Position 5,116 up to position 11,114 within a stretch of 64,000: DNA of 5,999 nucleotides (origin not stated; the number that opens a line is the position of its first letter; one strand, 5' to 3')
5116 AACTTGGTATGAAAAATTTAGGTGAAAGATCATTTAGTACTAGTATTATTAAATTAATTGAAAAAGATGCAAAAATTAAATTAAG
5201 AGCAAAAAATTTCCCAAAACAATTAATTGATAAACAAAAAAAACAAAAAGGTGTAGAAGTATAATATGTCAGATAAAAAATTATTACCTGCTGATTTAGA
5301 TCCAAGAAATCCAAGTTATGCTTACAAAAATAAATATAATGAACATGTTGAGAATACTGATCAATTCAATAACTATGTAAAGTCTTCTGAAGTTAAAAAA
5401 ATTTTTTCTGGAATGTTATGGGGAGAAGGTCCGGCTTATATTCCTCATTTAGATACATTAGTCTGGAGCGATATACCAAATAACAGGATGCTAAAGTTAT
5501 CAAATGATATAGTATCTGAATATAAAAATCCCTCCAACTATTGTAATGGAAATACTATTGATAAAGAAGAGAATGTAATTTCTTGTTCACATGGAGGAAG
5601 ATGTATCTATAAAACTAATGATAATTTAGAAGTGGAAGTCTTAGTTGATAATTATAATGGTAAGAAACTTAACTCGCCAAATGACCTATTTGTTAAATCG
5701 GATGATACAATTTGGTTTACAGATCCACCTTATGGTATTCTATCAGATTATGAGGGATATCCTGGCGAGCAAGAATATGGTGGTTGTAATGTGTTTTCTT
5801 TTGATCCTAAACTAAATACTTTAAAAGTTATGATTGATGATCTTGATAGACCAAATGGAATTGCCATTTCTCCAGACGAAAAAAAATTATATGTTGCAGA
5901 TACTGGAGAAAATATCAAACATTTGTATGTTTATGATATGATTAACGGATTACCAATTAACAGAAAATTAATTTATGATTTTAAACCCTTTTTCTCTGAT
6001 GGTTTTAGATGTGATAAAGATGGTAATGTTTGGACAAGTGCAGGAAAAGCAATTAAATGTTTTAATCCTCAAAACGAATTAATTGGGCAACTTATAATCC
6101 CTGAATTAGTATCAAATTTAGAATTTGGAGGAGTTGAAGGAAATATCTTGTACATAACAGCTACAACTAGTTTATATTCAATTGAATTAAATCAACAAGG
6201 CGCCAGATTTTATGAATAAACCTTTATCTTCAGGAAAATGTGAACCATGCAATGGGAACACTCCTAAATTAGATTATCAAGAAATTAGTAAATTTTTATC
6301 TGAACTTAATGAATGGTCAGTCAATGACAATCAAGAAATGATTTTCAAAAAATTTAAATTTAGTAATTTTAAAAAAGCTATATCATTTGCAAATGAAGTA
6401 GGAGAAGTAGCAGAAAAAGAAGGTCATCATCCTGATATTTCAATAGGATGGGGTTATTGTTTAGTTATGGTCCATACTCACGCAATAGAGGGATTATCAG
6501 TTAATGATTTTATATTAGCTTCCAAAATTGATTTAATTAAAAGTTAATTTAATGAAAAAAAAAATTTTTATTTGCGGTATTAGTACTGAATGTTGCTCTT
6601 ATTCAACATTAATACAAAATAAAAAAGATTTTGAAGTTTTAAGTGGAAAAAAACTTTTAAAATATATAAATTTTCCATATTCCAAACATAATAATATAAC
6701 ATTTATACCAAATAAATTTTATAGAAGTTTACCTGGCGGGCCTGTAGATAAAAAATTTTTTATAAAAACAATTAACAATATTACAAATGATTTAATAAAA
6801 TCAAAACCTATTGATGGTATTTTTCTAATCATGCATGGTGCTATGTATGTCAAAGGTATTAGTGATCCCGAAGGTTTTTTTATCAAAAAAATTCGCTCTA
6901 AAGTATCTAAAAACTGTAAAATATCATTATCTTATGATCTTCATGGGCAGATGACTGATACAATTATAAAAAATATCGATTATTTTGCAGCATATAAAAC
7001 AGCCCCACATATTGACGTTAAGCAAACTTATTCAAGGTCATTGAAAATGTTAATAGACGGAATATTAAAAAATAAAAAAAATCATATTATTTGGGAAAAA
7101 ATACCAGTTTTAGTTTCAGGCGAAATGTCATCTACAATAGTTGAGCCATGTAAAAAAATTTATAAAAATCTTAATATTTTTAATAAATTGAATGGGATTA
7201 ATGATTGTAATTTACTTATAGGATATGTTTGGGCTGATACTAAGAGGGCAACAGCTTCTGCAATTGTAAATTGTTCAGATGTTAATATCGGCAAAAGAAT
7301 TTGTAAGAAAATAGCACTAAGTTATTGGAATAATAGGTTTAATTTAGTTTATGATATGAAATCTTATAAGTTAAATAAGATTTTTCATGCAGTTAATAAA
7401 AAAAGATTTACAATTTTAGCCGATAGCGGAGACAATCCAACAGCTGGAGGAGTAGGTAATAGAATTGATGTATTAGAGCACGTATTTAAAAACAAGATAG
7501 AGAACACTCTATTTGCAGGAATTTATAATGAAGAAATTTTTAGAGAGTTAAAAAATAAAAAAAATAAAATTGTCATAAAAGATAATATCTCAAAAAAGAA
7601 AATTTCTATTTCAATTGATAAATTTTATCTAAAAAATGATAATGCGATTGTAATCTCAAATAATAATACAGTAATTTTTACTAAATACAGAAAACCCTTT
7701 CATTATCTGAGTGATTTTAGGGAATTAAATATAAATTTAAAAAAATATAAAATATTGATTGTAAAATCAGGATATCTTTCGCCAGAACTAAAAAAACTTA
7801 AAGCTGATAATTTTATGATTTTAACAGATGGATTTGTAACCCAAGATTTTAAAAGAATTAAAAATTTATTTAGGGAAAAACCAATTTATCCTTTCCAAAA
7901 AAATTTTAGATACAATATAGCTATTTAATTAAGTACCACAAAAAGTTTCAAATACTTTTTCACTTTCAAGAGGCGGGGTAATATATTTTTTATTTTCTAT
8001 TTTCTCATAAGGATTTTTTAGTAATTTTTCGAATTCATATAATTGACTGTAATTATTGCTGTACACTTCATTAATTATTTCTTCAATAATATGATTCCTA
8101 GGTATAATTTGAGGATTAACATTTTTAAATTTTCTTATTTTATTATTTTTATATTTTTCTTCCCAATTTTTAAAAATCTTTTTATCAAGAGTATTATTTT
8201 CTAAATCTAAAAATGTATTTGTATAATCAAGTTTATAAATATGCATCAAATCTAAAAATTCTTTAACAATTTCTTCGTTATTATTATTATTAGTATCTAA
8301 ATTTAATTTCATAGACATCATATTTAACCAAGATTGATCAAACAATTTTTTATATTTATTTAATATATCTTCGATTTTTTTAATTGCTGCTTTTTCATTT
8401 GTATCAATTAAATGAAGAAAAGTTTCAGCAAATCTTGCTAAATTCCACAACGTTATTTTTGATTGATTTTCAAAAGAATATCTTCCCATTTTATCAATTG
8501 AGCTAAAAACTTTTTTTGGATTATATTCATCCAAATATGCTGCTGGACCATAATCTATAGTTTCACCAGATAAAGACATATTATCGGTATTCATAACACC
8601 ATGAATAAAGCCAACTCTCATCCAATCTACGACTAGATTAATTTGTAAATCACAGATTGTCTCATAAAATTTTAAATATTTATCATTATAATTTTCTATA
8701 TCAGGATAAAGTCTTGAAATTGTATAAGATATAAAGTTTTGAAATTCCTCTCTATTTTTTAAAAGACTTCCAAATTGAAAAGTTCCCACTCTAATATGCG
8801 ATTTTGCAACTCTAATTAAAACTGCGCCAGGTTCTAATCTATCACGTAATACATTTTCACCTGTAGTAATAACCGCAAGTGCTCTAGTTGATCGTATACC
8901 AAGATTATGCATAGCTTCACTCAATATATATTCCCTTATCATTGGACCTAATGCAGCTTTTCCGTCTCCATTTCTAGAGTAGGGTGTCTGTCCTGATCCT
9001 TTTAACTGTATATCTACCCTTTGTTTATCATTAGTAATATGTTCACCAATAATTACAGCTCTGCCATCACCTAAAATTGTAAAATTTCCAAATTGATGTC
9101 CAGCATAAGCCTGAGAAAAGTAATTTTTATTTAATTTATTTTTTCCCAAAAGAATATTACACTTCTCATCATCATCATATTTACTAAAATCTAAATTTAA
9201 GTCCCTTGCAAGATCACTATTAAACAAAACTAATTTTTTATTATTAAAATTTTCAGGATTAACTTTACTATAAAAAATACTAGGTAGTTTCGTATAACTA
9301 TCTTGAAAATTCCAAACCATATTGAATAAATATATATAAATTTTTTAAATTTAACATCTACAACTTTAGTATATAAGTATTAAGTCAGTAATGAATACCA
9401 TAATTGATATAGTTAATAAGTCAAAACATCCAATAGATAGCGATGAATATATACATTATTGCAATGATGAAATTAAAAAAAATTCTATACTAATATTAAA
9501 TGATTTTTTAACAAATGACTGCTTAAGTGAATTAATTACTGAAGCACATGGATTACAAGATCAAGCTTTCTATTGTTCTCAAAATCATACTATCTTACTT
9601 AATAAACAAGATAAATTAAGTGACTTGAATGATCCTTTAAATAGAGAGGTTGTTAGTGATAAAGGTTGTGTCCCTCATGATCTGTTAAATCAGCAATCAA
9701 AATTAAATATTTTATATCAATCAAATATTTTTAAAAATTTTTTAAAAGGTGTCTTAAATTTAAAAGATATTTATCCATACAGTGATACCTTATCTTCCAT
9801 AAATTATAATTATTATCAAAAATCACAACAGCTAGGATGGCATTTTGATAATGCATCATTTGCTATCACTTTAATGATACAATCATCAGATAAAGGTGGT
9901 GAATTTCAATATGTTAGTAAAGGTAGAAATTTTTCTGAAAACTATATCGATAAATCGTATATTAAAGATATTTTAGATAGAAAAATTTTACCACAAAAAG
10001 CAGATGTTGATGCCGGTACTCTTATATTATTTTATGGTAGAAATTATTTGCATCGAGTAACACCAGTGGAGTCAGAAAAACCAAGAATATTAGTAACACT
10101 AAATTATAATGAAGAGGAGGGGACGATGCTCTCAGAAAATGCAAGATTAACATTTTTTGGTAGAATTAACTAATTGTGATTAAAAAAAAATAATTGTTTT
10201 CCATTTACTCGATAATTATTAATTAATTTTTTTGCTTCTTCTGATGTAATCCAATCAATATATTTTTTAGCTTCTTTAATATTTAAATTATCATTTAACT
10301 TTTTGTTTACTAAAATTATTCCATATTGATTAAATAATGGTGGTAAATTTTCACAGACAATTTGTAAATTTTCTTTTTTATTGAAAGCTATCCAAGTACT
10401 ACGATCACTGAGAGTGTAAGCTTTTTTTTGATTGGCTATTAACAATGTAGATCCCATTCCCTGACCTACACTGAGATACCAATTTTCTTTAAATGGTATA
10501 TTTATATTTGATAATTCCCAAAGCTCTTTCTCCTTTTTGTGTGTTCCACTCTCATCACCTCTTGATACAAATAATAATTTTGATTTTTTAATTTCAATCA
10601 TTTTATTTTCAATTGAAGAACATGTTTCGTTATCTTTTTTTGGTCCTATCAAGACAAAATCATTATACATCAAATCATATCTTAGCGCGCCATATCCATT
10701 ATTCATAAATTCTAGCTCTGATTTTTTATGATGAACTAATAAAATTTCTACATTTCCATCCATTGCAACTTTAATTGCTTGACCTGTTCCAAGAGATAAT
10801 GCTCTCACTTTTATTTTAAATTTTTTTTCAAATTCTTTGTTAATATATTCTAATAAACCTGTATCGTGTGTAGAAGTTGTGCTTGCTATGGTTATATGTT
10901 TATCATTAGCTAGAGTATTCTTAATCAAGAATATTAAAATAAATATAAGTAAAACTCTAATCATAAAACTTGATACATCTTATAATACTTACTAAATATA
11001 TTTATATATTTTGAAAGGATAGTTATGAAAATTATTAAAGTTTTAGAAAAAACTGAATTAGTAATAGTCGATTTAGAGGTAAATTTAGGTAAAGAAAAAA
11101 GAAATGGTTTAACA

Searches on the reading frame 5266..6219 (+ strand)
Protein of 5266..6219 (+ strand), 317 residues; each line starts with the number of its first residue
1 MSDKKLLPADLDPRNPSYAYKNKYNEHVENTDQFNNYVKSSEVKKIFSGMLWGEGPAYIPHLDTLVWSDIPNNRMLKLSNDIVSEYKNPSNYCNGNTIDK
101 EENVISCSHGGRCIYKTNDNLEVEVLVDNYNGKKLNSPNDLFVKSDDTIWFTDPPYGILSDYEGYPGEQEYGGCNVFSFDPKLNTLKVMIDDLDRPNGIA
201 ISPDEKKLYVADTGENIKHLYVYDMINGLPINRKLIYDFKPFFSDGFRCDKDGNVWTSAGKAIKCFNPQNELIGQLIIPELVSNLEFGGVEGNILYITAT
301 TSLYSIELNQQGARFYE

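Call 84: search_protein_families(library=pfam, proteins=[window:5266-6219:+], max_evalue=0.00001)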
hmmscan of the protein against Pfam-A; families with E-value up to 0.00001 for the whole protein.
window:5266-6219:+ (317 aa): 2 families
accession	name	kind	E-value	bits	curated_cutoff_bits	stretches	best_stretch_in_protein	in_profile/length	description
PF08450.18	SGL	-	7.6e-43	147.3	26.3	1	52-300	1-245/246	SMP-30/Gluconolactonase/LRE-like region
PF03088.22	Str_synth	-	1.5e-06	28.6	25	1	175-215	38-78/89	Strictosidine synthase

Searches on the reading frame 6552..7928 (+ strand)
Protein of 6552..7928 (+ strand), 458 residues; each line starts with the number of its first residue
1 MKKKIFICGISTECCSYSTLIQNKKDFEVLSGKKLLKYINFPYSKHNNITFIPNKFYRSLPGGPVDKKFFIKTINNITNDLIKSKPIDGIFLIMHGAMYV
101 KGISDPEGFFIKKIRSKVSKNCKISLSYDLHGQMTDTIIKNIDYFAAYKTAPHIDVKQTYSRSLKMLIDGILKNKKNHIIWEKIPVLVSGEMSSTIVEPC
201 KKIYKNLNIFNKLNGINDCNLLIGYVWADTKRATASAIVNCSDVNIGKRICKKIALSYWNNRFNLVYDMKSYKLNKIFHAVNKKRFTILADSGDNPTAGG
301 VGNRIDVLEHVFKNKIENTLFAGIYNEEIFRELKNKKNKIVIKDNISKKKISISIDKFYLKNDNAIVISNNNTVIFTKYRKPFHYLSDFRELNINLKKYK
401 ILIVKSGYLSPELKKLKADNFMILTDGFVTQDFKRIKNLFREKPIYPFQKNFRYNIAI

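Call 84: search_protein_families(library=pfam, proteins=[window:6552-7928:+], max_evalue=0.00001)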
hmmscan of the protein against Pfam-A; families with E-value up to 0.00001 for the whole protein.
window:6552-7928:+ (458 aa): 2 families
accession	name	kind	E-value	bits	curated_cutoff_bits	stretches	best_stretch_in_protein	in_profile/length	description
PF07364.17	DUF1485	-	1.2e-62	212.3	22.8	1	4-271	1-281/290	Metallopeptidase family M81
PF07171.17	MlrC_C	-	1.3e-25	91.1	27.2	2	363-436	100-174/178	MlrC C-terminus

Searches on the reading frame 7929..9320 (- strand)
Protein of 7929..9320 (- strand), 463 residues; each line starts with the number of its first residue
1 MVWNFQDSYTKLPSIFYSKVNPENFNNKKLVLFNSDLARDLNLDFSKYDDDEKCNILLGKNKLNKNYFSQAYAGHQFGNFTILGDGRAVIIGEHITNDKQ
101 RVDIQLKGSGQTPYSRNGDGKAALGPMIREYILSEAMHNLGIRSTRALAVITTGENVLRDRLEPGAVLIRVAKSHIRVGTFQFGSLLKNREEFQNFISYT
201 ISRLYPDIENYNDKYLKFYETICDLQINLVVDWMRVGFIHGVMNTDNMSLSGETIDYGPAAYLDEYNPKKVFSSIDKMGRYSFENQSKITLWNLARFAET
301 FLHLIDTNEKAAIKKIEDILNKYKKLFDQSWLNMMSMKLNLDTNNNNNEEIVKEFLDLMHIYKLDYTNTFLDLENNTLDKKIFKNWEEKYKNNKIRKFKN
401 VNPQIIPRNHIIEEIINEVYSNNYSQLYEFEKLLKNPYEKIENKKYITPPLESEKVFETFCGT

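Call 84: search_protein_families(library=pfam, proteins=[window:7929-9320:-], max_evalue=0.00001)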
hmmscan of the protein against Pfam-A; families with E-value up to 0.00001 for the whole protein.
window:7929-9320:- (463 aa): 1 family
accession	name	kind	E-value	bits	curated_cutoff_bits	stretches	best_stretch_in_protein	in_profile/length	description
PF02696.19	SelO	-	4.5e-113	378.9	22.8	1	4-428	6-459/466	Protein adenylyltransferase SelO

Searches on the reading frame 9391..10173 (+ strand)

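Call 75: search_protein_families(library=pfam, proteins=[window:9391-10173:+], max_evalue=0.0001)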
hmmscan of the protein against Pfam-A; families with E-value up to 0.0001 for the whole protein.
window:9391-10173:+ (260 aa): 3 families
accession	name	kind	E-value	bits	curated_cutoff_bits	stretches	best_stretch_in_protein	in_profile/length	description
PF23169.1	HalD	-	8e-13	48.8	26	1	24-243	9-212/228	Halogenase D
PF13640.12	2OG-FeII_Oxy_3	-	5.7e-07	30.8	27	1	139-239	3-97/98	2OG-Fe(II) oxygenase superfamily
PF22814.2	WelO5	-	5.4e-06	26.6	27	1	146-235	164-260/277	Carrier-protein-independent halogenase WelO5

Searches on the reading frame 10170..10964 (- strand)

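Call 75: search_protein_families(library=pfam, proteins=[window:10170-10964:-], max_evalue=0.0001)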
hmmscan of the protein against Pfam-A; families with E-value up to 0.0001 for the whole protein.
window:10170-10964:- (264 aa): 2 families
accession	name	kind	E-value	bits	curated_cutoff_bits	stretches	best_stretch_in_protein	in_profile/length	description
PF12849.12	PBP_like_2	-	2.9e-36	126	27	1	26-243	13-267/267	PBP superfamily domain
PF13531.11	SBP_bac_11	-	2.6e-05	24.5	25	1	35-250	10-223/227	Bacterial extracellular solute-binding protein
